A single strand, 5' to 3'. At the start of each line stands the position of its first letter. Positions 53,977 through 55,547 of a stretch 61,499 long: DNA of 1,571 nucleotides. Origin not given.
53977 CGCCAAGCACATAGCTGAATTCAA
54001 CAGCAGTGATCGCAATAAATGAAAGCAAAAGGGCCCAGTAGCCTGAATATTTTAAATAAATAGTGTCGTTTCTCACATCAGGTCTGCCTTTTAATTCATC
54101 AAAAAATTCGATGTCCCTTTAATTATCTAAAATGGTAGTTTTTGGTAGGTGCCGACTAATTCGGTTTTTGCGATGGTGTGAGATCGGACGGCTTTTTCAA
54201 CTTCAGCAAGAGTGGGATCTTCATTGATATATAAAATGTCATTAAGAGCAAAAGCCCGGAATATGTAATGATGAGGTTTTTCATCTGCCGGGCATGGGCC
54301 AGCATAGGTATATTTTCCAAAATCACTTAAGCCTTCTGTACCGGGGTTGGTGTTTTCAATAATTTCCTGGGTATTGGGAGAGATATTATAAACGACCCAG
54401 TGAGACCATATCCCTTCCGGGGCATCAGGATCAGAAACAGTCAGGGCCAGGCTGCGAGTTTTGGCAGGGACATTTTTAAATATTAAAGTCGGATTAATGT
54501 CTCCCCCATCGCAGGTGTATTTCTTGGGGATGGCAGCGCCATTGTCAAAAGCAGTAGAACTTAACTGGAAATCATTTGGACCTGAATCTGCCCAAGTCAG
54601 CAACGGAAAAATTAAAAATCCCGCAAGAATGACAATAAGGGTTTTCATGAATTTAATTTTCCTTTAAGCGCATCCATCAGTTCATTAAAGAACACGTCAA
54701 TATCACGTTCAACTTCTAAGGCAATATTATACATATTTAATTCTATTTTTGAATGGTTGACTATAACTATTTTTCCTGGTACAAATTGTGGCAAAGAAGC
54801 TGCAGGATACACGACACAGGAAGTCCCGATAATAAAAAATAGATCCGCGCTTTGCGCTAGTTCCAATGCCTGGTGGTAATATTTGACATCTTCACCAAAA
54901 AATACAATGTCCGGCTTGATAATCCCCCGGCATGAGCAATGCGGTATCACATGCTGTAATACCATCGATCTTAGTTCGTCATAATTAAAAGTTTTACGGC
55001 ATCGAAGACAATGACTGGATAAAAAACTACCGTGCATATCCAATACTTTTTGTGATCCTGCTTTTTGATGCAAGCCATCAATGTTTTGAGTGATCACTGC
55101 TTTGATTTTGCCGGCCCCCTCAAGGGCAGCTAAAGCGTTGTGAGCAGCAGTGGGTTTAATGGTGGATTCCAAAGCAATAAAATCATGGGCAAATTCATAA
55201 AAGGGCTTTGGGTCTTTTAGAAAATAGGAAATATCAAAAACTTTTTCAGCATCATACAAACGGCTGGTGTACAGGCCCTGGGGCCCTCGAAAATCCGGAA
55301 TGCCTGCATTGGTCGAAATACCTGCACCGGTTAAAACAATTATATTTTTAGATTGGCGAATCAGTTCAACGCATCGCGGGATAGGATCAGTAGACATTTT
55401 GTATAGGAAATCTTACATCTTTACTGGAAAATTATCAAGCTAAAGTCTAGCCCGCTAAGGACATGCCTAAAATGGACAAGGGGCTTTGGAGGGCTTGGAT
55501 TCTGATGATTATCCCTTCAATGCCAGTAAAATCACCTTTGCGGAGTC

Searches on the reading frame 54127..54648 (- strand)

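Call 28: search_protein_families(library=pfam, proteins=[window:54127-54648:-], max_evalue=0.00001)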
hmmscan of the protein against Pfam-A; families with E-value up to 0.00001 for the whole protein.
window:54127-54648:- (173 aa): 1 family
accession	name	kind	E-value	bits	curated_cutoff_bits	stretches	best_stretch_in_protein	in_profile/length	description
PF01161.25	PBP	-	1.4e-36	126.2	24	1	40-168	2-135/135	Phosphatidylethanolamine-binding protein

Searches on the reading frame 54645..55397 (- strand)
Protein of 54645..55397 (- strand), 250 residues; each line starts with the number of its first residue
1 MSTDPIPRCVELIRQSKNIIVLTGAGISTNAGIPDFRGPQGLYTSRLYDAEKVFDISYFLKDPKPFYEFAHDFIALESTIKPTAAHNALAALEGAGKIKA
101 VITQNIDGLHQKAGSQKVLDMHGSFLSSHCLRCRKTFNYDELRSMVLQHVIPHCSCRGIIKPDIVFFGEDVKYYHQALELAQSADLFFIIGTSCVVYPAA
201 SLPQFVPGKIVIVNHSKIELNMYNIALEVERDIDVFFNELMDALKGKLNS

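Call 28: search_protein_families(library=pfam, proteins=[window:54645-55397:-], max_evalue=0.00001)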
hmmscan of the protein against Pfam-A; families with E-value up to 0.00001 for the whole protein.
window:54645-55397:- (250 aa): 1 family
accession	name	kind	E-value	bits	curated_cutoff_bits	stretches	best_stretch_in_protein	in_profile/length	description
PF02146.23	SIR2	-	5e-54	183.4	24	1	24-198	1-180/180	Sir2 family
